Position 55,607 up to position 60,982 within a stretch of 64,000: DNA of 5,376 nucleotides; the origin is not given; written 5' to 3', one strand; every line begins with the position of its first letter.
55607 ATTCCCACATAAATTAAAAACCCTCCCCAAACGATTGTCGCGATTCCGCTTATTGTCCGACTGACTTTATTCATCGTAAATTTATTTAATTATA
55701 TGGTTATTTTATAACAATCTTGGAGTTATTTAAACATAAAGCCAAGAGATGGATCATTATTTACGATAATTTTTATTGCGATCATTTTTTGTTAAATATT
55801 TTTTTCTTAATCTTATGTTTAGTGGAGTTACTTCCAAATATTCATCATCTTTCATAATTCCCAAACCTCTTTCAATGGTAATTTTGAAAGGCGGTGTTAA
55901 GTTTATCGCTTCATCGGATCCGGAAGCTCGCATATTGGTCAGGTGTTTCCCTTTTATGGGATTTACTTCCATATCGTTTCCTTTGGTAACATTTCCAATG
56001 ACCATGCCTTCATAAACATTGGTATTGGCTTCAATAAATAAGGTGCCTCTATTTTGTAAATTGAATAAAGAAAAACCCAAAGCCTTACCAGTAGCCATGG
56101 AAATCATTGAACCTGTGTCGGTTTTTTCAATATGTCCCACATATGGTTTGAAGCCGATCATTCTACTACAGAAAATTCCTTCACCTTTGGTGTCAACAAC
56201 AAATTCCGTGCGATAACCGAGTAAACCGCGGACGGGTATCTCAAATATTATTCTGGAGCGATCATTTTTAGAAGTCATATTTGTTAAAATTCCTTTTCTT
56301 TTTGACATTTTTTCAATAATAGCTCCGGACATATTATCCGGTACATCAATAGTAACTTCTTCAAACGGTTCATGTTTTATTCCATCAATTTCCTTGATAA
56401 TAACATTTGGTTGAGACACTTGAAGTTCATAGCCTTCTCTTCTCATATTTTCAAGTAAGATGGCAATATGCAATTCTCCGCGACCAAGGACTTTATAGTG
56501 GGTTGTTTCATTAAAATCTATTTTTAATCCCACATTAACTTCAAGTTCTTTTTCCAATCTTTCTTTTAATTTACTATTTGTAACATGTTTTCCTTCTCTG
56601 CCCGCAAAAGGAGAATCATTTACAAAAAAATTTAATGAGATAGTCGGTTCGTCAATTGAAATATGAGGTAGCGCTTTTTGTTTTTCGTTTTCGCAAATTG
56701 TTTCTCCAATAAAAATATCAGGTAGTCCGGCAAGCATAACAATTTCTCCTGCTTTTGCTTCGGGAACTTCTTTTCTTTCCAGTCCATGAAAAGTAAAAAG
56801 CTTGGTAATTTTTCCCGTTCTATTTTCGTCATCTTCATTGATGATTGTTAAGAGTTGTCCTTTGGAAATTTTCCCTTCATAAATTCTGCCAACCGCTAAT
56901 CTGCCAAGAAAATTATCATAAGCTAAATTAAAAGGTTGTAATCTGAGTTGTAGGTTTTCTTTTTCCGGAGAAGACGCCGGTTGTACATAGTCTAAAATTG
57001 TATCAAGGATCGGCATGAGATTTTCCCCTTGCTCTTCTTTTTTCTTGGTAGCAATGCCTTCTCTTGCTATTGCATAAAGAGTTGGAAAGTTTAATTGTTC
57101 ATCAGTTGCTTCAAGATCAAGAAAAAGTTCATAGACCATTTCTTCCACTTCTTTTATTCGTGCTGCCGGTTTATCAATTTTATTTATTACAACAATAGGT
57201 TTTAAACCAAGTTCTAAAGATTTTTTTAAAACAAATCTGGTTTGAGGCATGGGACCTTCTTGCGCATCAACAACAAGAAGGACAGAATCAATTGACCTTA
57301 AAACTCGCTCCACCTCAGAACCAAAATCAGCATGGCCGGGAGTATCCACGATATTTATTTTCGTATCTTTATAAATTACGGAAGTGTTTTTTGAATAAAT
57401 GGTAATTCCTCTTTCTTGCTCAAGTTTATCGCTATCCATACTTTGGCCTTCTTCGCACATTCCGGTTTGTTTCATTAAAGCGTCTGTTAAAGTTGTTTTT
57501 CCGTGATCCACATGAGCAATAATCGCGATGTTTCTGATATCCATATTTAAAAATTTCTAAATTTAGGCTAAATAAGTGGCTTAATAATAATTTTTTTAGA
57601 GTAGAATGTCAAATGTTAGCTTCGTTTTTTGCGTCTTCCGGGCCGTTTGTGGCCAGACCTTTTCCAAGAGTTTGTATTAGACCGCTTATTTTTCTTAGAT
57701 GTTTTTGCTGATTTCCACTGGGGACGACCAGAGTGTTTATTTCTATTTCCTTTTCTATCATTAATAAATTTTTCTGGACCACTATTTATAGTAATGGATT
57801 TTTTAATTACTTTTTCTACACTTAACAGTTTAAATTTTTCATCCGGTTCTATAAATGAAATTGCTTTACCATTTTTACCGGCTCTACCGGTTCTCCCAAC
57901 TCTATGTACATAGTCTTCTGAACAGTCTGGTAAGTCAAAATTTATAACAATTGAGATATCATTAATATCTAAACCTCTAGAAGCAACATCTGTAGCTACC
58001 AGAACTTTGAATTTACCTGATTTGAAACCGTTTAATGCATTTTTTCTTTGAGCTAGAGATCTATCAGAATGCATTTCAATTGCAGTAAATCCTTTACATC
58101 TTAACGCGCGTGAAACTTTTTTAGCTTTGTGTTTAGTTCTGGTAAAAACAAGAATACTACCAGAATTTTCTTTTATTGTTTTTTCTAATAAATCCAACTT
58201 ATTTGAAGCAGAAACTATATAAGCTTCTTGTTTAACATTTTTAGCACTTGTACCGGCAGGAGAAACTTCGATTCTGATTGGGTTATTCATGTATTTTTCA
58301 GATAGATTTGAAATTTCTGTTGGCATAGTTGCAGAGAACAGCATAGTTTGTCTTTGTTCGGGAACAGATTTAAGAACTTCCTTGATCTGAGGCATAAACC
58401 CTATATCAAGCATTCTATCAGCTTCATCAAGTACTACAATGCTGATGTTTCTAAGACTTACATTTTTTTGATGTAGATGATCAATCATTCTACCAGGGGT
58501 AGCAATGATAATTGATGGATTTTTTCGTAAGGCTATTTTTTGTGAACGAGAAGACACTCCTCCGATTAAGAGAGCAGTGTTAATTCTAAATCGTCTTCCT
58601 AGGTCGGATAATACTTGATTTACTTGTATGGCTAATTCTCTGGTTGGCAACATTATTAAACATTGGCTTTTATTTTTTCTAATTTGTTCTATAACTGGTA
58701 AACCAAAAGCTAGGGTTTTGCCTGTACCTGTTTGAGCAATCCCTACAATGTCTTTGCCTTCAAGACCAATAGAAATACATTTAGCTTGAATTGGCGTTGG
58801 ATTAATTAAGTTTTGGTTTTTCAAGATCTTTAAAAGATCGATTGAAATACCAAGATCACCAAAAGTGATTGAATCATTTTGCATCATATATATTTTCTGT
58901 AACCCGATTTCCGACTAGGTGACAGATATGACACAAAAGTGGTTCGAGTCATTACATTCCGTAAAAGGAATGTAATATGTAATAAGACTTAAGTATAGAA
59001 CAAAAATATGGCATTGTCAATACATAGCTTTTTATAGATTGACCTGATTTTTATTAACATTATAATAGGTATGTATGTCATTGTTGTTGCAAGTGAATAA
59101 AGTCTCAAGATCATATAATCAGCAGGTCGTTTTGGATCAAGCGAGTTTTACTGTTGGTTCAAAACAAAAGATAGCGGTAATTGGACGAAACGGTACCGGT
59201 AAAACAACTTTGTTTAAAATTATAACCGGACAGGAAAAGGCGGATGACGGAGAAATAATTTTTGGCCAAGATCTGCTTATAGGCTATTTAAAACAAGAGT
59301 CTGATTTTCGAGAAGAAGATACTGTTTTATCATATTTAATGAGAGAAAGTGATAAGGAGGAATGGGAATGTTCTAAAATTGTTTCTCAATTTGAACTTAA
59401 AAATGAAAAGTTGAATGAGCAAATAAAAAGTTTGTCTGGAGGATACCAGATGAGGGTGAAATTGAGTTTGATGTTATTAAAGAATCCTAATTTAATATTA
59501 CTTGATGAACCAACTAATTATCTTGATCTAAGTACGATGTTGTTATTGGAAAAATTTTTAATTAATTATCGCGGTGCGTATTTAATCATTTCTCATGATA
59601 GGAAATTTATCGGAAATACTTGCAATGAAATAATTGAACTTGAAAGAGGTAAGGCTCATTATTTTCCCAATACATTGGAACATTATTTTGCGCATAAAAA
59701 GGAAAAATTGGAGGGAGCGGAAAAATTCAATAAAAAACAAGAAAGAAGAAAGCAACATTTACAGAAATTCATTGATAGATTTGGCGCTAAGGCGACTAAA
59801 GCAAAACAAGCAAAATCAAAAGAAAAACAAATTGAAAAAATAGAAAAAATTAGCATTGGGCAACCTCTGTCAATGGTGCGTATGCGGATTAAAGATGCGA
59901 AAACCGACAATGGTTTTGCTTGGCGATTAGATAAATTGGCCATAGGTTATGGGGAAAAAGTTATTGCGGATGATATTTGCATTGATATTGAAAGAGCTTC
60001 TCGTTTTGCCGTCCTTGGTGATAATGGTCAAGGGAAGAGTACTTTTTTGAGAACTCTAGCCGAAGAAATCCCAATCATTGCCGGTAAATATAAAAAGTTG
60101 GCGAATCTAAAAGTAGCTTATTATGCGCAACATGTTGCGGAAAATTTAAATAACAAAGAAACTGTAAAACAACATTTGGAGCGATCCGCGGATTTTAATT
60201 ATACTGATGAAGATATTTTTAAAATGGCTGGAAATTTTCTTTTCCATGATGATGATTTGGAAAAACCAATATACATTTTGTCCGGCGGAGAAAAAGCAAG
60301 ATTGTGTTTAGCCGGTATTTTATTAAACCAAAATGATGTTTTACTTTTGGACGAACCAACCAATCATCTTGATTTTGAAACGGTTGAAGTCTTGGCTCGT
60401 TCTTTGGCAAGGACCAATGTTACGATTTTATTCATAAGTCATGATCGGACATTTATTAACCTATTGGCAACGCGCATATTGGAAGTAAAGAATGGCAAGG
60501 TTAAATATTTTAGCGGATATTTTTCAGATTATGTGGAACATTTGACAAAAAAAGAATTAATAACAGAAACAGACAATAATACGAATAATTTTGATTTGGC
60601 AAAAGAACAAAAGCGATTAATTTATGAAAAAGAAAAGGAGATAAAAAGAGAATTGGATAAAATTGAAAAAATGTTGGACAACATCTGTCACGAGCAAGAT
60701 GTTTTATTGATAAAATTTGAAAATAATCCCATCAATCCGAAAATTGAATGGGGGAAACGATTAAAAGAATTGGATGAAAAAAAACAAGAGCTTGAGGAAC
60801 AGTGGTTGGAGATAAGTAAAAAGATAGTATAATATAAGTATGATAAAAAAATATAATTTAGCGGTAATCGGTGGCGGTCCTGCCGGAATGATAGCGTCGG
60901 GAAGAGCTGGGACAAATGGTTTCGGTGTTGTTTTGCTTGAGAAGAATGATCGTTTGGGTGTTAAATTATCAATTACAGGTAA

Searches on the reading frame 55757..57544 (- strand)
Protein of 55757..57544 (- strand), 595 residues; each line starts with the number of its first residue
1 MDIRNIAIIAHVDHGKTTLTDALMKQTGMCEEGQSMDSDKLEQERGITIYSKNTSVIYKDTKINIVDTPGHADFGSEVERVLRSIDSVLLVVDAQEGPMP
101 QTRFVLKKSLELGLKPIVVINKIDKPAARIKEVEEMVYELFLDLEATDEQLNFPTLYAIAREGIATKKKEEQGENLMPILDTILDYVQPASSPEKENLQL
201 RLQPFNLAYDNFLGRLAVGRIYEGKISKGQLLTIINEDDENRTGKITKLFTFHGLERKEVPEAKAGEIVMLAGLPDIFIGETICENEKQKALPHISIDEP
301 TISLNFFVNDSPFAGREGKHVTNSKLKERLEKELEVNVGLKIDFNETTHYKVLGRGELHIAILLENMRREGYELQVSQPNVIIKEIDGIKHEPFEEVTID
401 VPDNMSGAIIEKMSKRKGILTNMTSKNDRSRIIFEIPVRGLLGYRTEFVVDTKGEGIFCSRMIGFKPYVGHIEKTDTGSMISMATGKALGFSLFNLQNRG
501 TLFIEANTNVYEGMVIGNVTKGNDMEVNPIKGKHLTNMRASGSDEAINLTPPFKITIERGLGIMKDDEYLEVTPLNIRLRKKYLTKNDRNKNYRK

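Call 8: search_protein_families(library=pfam, proteins=[window:55757-57544:-], max_evalue=0.001)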
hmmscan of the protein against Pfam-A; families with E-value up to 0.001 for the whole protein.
window:55757-57544:- (595 aa): 9 families
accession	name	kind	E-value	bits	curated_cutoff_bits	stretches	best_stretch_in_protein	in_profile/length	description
PF00009.33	GTP_EFTU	-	2.8e-55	187.3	26.5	1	2-188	2-187/188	Elongation factor Tu GTP binding domain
PF21018.2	BipA_C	-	5.2e-42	142.5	23.8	1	477-585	1-109/110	TypA/BipA C-terminal domain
PF00679.30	EFG_C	-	4.4e-21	75.1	27.9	1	391-473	3-86/89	Elongation factor G C-terminus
PF03144.31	GTP_EFTU_D2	-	4.8e-15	56.2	30.3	1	214-284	1-73/73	Elongation factor Tu domain 2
PF22042.2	EF-G_D2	-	9.4e-09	35.7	27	1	205-285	7-83/84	Elongation factor G domain 2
PF01926.29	MMR_HSR1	-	4.3e-08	33.7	21.9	1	6-122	2-113/113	50S ribosome-binding GTPase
PF14492.12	EFG_III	-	9.3e-05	22.9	27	1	323-375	18-72/75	Elongation Factor G, domain III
PF02421.24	FeoB_N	-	9.3e-05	22.4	27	1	45-135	31-127/156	Ferrous iron transport protein B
PF00735.24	Septin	-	0.00058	19.7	26.2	0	6-74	7-75/280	Septin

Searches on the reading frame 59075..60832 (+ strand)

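Call 8: search_protein_families(library=pfam, proteins=[window:59075-60832:+], max_evalue=0.001)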
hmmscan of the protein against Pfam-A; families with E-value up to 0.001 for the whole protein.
window:59075-60832:+ (585 aa): 17 families
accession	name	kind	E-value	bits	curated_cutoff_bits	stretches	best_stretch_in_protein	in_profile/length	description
PF00005.33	ABC_tran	-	3.1e-48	164.3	25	2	20-148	1-137/137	ABC transporter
PF12848.13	ABC_tran_Xtn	-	1.7e-18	66.9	25.9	1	187-260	1-74/85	ABC transporter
PF13304.12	AAA_21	-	2.3e-11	44.7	27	1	372-457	220-299/304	AAA domain, putative AbiEii toxin, Type IV TA system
PF02463.25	SMC_N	-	8.3e-09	35.6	40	0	363-464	98-205/220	RecF/RecN/SMC N terminal domain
PF13401.12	AAA_22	-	1.2e-07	32.5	27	0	30-145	5-92/130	AAA domain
PF13555.12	AAA_29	-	3.1e-06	27.3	27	0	302-325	16-39/61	P-loop containing region of AAA domain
PF13604.12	AAA_30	-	1.4e-05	25.4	27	0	312-456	22-124/191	AAA domain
PF05729.18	NACHT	-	3e-05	24.3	26.7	0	311-332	3-24/167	NACHT domain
PF01580.24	FtsK_SpoIIIE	-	5.7e-05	23.1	24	0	272-328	2-59/221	FtsK/SpoIIIE family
PF25199.1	nSTAND_NTPase5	-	7e-05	23.1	34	0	306-332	39-65/145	Novel STAND NTPase 5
PF00350.29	Dynamin_N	-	9.3e-05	23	27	0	33-146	1-109/168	Dynamin family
PF13479.12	AAA_24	-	0.00023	21.5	27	0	30-48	2-20/195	AAA domain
PF01926.29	MMR_HSR1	-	0.00032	21.2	21.9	0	32-56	1-24/113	50S ribosome-binding GTPase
PF13191.12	AAA_16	-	0.00042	21.3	32.6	0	312-373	28-88/167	AAA ATPase domain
PF20720.3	nSTAND3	-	0.00042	20.5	27.2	0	23-51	10-38/155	Novel STAND NTPase 3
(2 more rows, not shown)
